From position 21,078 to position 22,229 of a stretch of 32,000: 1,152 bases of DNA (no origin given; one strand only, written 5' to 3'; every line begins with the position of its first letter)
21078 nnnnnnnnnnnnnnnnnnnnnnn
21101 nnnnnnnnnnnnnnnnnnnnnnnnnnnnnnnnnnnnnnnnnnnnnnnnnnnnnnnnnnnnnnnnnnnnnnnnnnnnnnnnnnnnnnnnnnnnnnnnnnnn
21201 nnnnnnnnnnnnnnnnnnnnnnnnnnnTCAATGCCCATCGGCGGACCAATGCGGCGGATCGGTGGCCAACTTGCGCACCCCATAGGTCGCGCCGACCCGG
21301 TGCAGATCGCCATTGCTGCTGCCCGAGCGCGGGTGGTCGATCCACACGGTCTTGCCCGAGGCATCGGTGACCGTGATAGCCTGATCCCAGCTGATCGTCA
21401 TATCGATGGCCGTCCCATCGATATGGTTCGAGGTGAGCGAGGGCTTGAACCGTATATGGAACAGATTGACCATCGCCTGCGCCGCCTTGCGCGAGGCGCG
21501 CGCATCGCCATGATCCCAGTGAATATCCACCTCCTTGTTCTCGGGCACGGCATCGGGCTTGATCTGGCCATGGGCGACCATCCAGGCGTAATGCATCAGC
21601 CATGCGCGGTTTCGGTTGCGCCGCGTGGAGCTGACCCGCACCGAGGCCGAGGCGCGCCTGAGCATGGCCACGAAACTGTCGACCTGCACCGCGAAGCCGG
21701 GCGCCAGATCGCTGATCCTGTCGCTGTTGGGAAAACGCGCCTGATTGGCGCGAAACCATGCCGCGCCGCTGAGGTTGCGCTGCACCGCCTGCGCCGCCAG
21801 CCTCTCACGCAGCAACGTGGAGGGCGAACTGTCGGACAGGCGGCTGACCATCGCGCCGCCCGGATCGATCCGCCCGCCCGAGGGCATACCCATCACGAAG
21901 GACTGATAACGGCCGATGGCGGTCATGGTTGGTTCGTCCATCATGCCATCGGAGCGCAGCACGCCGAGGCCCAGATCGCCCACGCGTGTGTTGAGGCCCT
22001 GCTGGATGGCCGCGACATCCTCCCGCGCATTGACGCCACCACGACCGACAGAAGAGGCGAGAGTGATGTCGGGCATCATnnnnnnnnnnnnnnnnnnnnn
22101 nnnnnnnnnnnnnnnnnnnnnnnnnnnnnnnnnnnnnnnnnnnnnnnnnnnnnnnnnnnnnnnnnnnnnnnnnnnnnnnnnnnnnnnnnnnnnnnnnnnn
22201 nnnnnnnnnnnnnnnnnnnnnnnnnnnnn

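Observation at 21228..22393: Signal-less LAS/M15 peptidase with PG-binding domain plus upstream lipoprotein: candidate cell-wall effector/immunity pair, immunity first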

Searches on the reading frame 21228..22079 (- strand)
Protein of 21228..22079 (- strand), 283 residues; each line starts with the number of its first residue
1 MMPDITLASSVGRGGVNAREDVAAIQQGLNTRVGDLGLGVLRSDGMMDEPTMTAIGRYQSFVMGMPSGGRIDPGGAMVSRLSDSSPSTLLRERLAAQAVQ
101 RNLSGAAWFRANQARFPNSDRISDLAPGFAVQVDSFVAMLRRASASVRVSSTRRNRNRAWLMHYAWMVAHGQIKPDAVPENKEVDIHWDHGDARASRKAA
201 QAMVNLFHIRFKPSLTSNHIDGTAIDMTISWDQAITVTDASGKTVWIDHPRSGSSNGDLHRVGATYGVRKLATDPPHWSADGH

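Call 6: search_protein_families(library=pfam, proteins=[window:21228-22079:-], max_evalue=0.1)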
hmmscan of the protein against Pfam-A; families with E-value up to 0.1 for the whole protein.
window:21228-22079:- (283 aa): 1 family
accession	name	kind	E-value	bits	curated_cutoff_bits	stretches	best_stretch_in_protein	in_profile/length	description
PF01471.23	PG_binding_1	-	0.04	14.5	23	1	19-61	2-40/57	Putative peptidoglycan binding domain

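Call 7: search_protein_families(library=ncbifam, proteins=[window:21228-22079:-], max_evalue=0.1)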
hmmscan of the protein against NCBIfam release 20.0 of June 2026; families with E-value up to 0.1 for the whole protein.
window:21228-22079:- (283 aa): 0 families

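Call 8: find_homologous_proteins(query=window:21228-22079:-)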
Query window:21228-22079:- (283 aa): 248 proteins with E <= 0.001 among 3373 candidates; the best 120 are listed.
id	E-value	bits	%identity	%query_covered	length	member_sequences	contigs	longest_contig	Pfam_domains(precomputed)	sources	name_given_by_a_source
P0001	2.6e-184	629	100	100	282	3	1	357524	-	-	-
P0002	6.8e-159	546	87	100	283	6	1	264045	-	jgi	jgi:hypothetical protein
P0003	1.2e-130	453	73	99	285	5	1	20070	-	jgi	jgi:hypothetical protein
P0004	1.4e-127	443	71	99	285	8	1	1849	-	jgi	jgi:hypothetical protein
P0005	4.0e-125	435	69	98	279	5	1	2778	-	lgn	-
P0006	1.9e-124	433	71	98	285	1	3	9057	-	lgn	-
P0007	7.6e-117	408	66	98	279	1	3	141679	-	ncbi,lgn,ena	-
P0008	2.8e-115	403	66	98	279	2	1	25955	-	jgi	-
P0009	3.2e-115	402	65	98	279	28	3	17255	-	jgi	-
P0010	8.8e-115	401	65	98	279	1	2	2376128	-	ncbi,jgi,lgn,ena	-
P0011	2.7e-114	399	64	98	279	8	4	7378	-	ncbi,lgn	-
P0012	2.9e-114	399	66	98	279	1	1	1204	-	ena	-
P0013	5.8e-113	395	64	98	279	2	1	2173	-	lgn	-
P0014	1.0e-112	394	64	98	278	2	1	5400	-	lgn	-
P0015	3.5e-112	393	63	98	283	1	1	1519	-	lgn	-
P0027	3.9e-90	320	54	98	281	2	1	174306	-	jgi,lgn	jgi:D-alanyl-D-alanine dipeptidase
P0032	1.0e-84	302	52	98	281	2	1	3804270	PF01471.24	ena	-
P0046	9.5e-74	266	50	98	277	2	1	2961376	-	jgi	jgi:hypothetical protein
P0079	4.4e-68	248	49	98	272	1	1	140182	-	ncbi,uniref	ncbi:peptidoglycan-binding domain-containing protein [Sphingobium aquiterrae]|uniref:peptidoglycan-b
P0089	3.9e-67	245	47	98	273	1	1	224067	-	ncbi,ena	-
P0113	2.7e-64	235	48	97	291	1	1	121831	PF01471.24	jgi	jgi:peptidoglycan hydrolase-like protein with peptidoglycan-binding domain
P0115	4.4e-64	235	48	99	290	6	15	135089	PF01471.24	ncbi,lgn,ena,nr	ncbi:peptidoglycan-binding protein [Sphingomonas pseudosanguinis]|nr:peptidoglycan-binding protein [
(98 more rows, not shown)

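Call 9: search_solved_structures(query=window:21228-22079:-, max_evalue=10, show_alignments=3)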
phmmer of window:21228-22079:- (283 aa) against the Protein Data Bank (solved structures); distinct sequences matched with E-value up to 10: 1.
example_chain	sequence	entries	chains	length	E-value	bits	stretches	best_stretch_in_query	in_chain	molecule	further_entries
6sbw_A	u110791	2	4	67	0.67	12.7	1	147-175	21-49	CdbA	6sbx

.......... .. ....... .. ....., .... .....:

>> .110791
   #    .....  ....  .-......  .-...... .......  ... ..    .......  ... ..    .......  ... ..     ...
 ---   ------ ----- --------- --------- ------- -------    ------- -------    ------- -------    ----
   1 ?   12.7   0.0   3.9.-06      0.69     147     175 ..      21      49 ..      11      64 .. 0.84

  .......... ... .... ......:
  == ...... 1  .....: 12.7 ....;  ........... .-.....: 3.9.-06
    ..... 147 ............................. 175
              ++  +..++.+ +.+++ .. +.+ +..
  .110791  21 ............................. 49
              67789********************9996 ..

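Call 11: search_solved_structures(query=A1, max_evalue=10, show_alignments=4)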
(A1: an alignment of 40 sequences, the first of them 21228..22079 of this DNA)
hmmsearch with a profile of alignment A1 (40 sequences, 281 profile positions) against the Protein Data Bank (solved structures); distinct sequences matched with E-value up to 10: 8.
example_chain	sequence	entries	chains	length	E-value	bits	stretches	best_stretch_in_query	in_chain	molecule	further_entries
5dm6_E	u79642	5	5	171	0.35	13.5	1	218-250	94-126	50S ribosomal protein L6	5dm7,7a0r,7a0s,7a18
4v49_BE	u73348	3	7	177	0.38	13.4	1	218-250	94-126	50S ribosomal protein L6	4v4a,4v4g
4lpq_A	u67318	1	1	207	0.39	13.4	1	25-77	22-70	ErfK/YbiS/YcfS/YnhG family protein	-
1nwx_E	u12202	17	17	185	0.44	13.2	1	218-250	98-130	ribosomal protein L6 | 50S ribosomal protein L6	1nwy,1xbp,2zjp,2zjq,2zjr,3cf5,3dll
1lbu_A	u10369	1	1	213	0.46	13.1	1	36-72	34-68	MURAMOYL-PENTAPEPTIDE CARBOXYPEPTIDASE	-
1nkw_E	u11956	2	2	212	0.66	12.6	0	218-250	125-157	50S ribosomal protein L6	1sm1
6sbw_A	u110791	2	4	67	0.75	12.4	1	145-173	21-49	CdbA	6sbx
7y4l_Y3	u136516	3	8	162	1.7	11.3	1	225-265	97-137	LPP2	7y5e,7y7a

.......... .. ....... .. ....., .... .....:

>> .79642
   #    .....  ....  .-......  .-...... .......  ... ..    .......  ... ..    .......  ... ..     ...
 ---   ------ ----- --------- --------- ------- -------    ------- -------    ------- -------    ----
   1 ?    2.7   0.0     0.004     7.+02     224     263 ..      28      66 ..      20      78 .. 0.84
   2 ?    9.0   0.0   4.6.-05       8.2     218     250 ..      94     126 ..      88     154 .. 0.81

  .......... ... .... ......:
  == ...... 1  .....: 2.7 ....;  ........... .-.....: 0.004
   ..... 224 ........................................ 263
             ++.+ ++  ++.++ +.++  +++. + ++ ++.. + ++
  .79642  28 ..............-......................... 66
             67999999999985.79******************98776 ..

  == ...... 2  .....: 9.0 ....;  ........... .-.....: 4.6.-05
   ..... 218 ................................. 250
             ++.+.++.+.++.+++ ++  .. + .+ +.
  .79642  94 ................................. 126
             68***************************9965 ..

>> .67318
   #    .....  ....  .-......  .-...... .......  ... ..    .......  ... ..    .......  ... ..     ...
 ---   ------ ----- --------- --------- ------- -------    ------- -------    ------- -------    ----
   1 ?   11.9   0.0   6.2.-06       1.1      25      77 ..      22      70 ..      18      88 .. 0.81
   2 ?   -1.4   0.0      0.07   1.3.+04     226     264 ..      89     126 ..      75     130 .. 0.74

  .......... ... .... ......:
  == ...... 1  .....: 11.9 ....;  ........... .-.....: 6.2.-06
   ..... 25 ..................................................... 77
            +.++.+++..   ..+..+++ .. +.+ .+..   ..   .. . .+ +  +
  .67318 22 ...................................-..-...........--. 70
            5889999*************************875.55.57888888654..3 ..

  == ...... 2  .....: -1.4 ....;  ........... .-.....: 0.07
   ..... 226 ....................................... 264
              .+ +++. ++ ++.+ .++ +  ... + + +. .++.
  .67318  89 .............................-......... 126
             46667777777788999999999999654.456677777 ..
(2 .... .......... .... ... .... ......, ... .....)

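Call 16: find_encoding_contigs(protein=P0010, flank=8000, max_places=3)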
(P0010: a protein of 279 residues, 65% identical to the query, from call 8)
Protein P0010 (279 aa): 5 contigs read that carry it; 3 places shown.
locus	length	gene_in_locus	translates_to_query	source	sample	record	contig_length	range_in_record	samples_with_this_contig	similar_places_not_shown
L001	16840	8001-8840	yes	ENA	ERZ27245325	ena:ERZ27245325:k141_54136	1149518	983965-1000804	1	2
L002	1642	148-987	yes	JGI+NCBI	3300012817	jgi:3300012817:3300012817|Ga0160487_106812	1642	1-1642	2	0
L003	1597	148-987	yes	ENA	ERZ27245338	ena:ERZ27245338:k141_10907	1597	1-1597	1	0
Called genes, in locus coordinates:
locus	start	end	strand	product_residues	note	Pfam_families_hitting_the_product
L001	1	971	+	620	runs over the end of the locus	PF05947:T6SS_TssF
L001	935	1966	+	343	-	PF06996:T6SS_TssG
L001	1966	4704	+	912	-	PF02861:Clp_N (weak), PF13191:AAA_16 (weak), PF23569:NBD_SMAX1, PF00004:AAA, PF17871:AAA_lid_9, PF07724:AAA_2, PF07728:AAA_5, PF10431:ClpB_D2-small, +5 more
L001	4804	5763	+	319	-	PF13539:Peptidase_M15_4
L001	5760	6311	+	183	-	-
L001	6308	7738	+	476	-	PF13489:Methyltransf_23, PF13847:Methyltransf_31, PF08242:Methyltransf_12, PF13649:Methyltransf_25, PF10119:MethyTransf_Reg (weak), PF21782:WHD_PKMT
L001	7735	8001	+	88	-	-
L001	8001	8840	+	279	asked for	-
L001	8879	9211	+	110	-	PF05488:PAAR_motif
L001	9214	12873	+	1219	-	PF13503:DUF4123, PF05593:RHS_repeat (weak), PF25023:TEN_YD-shell, PF03527:RHS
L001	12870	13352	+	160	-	-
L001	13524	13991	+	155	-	PF05076:SUFU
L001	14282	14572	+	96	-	PF07661:MORN_2 (faint)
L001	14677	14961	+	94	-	-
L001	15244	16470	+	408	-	PF13356:Arm-DNA-bind_3, PF00589:Phage_integrase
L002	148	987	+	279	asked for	-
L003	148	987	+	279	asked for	-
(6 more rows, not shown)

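Call 17: find_encoding_contigs(protein=P0046, flank=8000, max_places=3)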
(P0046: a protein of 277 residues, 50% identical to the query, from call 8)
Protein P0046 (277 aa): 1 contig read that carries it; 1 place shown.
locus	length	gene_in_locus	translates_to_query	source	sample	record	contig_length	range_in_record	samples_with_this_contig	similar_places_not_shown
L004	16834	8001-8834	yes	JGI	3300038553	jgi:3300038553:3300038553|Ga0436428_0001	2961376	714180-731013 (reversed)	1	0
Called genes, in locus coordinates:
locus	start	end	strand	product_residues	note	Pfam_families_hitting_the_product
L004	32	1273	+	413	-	PF13449:Phytase-like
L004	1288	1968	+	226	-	PF20582:UPF0758_N, PF04002:RadC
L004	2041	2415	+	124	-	PF04480:DUF559, PF18741:MTES_1575 (weak)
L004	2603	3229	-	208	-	-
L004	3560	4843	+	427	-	PF00206:Lyase_1, PF10397:ADSL_C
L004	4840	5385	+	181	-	PF01126:Heme_oxygenase (faint)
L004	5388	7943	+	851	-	PF08446:PAS_2, PF01590:GAF, PF00360:PHY, PF07536:HWE_HK, PF00072:Response_reg (weak)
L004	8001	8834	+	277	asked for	-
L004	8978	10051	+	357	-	PF01699:Na_Ca_ex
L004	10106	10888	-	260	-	PF13560:HTH_31, PF01381:HTH_3, PF12844:HTH_19 (weak), PF17765:MLTR_LBD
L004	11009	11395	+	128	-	-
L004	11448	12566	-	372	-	PF00226:DnaJ, PF01556:DnaJ_C, PF00684:DnaJ_CXXCXGXG, PF27439:DnaJ_C_2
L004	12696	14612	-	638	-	PF00012:HSP70, PF14450:FtsA (faint), PF06723:MreB_Mbl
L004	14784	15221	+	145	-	PF04314:LpqE-like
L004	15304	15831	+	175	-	PF03703:bPH_2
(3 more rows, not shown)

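Call 18: predict_structure(alignment_id=A1)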
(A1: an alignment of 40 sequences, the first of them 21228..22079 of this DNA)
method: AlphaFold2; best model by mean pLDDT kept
length: 283 residues; sequences in the alignment: 40
mean_pLDDT: 96.7   pTM: 0.87
mean pLDDT of the five models: 96.7, 96.6, 96.4, 95.7, 95.3
residues with pLDDT >= 90: 275; 70-90: 7; 50-70: 1; < 50: 0
segments of 3 or more residues with pLDDT < 50: none
pLDDT, mean of each block of 10 residues (from residue 1): 89 98 98 96 97 98 95 97 97 97 97 97 98 99 98 98 99 97 97 96 98 96 98 98 97 96 98 92 92
secondary structure, 60 per line:
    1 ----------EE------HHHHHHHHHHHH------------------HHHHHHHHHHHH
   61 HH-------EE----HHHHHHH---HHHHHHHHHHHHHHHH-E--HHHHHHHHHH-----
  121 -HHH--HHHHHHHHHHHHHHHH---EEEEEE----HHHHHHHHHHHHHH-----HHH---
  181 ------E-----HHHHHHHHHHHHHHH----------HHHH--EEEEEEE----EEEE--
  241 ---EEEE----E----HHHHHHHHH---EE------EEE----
elements in order: H19-30 H49-62 H76-82 H86-101 H106-115 H127-142 E146-151 H156-169 H193-207 H218-221 E224-230 E235-238 E244-247 H257-265 E277-279

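Call 21: fold_search(model_id=the predicted structure, library=pdb)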
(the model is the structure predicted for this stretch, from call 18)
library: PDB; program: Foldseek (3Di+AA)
matches with E <= 10: 215; with E <= 0.001: 0
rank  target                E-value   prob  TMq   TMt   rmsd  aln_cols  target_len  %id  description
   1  2vo9_A                4.2e-03  1.00  0.28  0.50  11.9       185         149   13  CRYSTAL STRUCTURE OF THE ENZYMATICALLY ACTIVE DOMAIN OF THE LISTERIA MONOCYTOGENES BACTERIOPHAGE 500 ENDOLYSIN PLY500 (released 2008-02-19)
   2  4ox3                  7.9e-02  0.97  0.27  0.35   8.8       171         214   12  Structure of the LdcB LD-carboxypeptidase reveals the molecular basis of peptidoglycan recognition (released 2014-06-11)
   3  5opz_A                8.3e-02  0.84  0.22  0.39   8.1       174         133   14  Crystal structure of Serratia marcescens L-Ala D-Glu endopeptidase ChiX (released 2018-01-17)
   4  5hnm_C                8.8e-02  0.87  0.24  0.36   8.8       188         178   13  Crystal structure of vancomycin resistance D,D-pentapeptidase VanY E175A mutant from VanB-type resistance cassette in  (released 2016-02-10)
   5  6akv                  9.3e-02  0.94  0.26  0.45  11.1       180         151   14  Crystal structure of LysB4, the endolysin from Bacillus cereus-targeting bacteriophage B4 (released 2019-02-13)
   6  4mus_A                9.3e-02  0.82  0.25  0.35  10.3       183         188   16  Crystal structure of vancomycin resistance D,D-dipeptidase/D,D-pentapeptidase VanXYc D59S mutant in complex with D-Ala (released 2013-10-09)
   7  8q2g                  1.2e-01  0.90  0.24  0.46   7.2       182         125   13  X-ray structure of LysECD7 endolysin against Gram-negative bacteria (released 2024-07-31)
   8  5zhf_A                1.3e-01  0.85  0.23  0.35  10.2       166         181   11  Structure of VanYB unbound (released 2018-09-05)
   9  1r44_A                1.4e-01  0.89  0.27  0.36  10.9       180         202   12  Crystal Structure of VanX (released 2004-06-15)
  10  5hnm_E                1.6e-01  0.89  0.24  0.36   7.6       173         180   12  Crystal structure of vancomycin resistance D,D-pentapeptidase VanY E175A mutant from VanB-type resistance cassette in  (released 2016-02-10)
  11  5hnm_B                1.7e-01  0.89  0.25  0.38   9.0       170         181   13  Crystal structure of vancomycin resistance D,D-pentapeptidase VanY E175A mutant from VanB-type resistance cassette in  (released 2016-02-10)
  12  6a6a_A                1.8e-01  0.87  0.25  0.37   9.1       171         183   12  VanYB in complex with D-Alanine (released 2018-09-05)
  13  4mph_B                2.0e-01  0.91  0.28  0.41   8.4       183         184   11  Crystal structure of BaLdcB / VanY-like L,D-carboxypeptidase Zinc(II)-bound (released 2013-09-25)
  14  1lbu                  2.7e-01  0.35  0.23  0.30  23.1       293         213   13  HYDROLASE METALLO (ZN) DD-PEPTIDASE (released 1996-11-08)
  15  5hnm_A                3.6e-01  0.47  0.24  0.35  11.4       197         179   12  Crystal structure of vancomycin resistance D,D-pentapeptidase VanY E175A mutant from VanB-type resistance cassette in  (released 2016-02-10)
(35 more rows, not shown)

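Call 22: fold_search(model_id=the predicted structure, library=viral)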
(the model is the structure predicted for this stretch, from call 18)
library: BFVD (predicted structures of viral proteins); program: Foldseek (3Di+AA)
matches with E <= 10: 313; with E <= 0.001: 1
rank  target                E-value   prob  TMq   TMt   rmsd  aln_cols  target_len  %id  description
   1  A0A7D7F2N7            8.5e-04  0.97  0.27  0.08  15.1       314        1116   14  (no name in the UniProt tables at hand)
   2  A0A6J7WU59            1.5e-03  1.00  0.27  0.28   9.2       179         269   21  Peptidase M15B [uncultured Caudovirales phage]
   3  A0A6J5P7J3            3.1e-03  1.00  0.26  0.45  11.1       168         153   15  Peptidase M15B [uncultured Caudovirales phage]
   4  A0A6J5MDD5            9.3e-03  1.00  0.31  0.45   8.0       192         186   14  Uncharacterized protein [uncultured Caudovirales phage]
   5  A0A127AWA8            1.1e-02  1.00  0.26  0.24  10.4       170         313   13  L-alanoyl-D-glutamate peptidase [Bacillus phage SP-15]
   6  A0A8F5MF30            1.5e-02  1.00  0.27  0.55   7.6       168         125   13  (no name in the UniProt tables at hand)
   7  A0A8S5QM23            2.2e-02  1.00  0.27  0.36  10.3       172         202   16  Peptidase-like protein [Siphoviridae sp. ctVCm11]
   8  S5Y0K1                3.4e-02  0.99  0.26  0.28   9.6       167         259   14  Endolysin [Bacillus phage Troll]
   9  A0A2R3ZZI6            5.0e-02  0.99  0.27  0.30   6.2       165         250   13  Endolysin [Microbacterium phage BonaeVitae]
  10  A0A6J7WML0            5.6e-02  0.99  0.27  0.21   7.7       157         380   11  Peptidase M15B [uncultured Caudovirales phage]
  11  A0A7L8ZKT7            1.1e-01  0.28  0.22  0.28  21.3       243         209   12  (no name in the UniProt tables at hand)
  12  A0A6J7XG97            1.2e-01  0.94  0.25  0.29   8.9       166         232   13  D-alanyl-D-alanine carboxypeptidase [uncultured Caudovirales phage]
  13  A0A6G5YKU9            1.3e-01  0.08  0.13  0.15  20.6       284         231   10  (no name in the UniProt tables at hand)
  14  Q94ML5                1.8e-01  0.10  0.13  0.14  19.7       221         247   18  Muramidase [Pseudomonas phage phi12]
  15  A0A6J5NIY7            1.9e-01  0.87  0.29  0.40  10.0       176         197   14  VanY D-alanyl-D-alanine carboxypeptidase [uncultured Caudovirales phage]
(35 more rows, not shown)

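Call 24: find_related_loci(query=A1, collection=genome_contigs, flank=10000)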
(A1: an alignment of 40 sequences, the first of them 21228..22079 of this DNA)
Query A1 (283 aa) in genome_contigs; peptide patterns used: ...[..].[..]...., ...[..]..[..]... (x = any residue, [..] = any of these).
449 stretches matched a pattern; 427 encode a relative of the query (tblastn E <= 1e-3); the best 80 are kept; 80 distinct loci.
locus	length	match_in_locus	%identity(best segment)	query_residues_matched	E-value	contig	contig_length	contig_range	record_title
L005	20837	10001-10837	72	4-282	2e-136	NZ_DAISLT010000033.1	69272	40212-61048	MAG: Novosphingobium sp. isolate CTOTU50391 NODE_50_length_69272_cov_6.148562, whole genome shotgun sequence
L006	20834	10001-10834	66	5-282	5e-121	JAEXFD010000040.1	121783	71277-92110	MAG: Proteobacteria bacterium isolate OH_HBB_235 k127_1616160, whole genome shotgun sequence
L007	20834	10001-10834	65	5-282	1e-120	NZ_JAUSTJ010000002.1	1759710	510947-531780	Sphingomonas kyeonggiensis strain DS2008 Ga0466926_02, whole genome shotgun sequence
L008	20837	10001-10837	65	4-282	1e-120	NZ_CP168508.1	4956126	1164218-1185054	Sphingomonas sp. Sphisp66 strain CT11-66 chromosome, complete genome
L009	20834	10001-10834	64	5-282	1e-118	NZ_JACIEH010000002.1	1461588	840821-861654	Sphingomonas kyeonggiensis strain DSM 101806 Ga0373265_02, whole genome shotgun sequence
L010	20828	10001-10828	63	7-282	3e-116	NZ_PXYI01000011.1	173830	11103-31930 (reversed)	Sphingomonas deserti strain GL-C-18 ZB100010, whole genome shotgun sequence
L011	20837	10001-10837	63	4-282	1e-111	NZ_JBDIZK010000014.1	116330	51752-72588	Sphingomonas rustica strain HF-S3 contig14, whole genome shotgun sequence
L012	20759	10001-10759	57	25-282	4e-87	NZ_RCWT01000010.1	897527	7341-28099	Sphingomonas sp. PP-F2F-G114-C0414 Ga0191679_102, whole genome shotgun sequence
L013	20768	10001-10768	56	22-282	5e-83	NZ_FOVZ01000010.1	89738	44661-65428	Sphingomonas sp. OK281, whole genome shotgun sequence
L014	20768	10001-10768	56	22-282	4e-83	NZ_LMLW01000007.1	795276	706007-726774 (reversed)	Sphingomonas sp. Leaf242 contig_2, whole genome shotgun sequence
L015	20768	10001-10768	55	22-282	3e-82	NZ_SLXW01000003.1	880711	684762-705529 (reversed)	Sphingomonas sp. PP-CE-1G-424 Ga0191677_103, whole genome shotgun sequence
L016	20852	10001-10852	47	1-283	1e-81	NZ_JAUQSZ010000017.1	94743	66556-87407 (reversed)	Sphingomonas immobilis strain CA1-15 NODE_17_length_94743_cov_29.205470, whole genome shotgun sequence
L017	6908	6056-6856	49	6-283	3e-81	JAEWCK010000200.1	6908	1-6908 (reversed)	MAG: Proteobacteria bacterium isolate OH_PBB_291 k127_234485, whole genome shotgun sequence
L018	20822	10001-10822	49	7-283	6e-78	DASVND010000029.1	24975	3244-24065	MAG TPA_asm: Sphingobium sp. isolate SMAG_U3117 k141_136382, whole genome shotgun sequence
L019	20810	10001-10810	51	2-283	5e-78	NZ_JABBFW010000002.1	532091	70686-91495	Azohydromonas caseinilytica strain G-1-1-14 contig2, whole genome shotgun sequence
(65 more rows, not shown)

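Call 27: find_encoding_contigs(protein=P0115, flank=10000, max_places=2)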
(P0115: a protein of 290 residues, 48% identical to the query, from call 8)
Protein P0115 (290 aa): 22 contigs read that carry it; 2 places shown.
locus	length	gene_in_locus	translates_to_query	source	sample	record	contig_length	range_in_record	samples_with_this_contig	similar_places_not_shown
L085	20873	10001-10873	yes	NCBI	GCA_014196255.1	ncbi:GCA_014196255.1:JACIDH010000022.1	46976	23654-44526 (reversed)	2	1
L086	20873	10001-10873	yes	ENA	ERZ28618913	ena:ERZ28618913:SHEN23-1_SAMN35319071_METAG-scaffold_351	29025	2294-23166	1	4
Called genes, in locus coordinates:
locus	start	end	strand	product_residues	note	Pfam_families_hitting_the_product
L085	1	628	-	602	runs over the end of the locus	PF00069:Pkinase, PF07714:PK_Tyr_Ser-Thr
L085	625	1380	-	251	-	PF00481:PP2C, PF13672:PP2C_2, PF07228:SpoIIE (faint)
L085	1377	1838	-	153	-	PF09867:TagF_N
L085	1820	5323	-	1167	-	PF14331:IcmF-related_N, PF06761:IcmF-related, PF06744:IcmF_C (weak)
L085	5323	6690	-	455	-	PF09850:DotU, PF00691:OmpA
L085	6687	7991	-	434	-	PF05936:T6SS_VasE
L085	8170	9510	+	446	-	PF19425:Csd3_N2 (weak), PF01551:Peptidase_M23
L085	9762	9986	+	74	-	-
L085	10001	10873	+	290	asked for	PF01471:PG_binding_1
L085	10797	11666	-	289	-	PF02517:Rce1-like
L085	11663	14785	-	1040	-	PF12770:CHAT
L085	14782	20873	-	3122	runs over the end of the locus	PF05860:TPS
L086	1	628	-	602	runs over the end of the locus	PF00069:Pkinase, PF07714:PK_Tyr_Ser-Thr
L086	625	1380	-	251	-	PF00481:PP2C, PF13672:PP2C_2, PF07228:SpoIIE (faint)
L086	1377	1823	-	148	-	PF09867:TagF_N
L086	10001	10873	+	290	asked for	PF01471:PG_binding_1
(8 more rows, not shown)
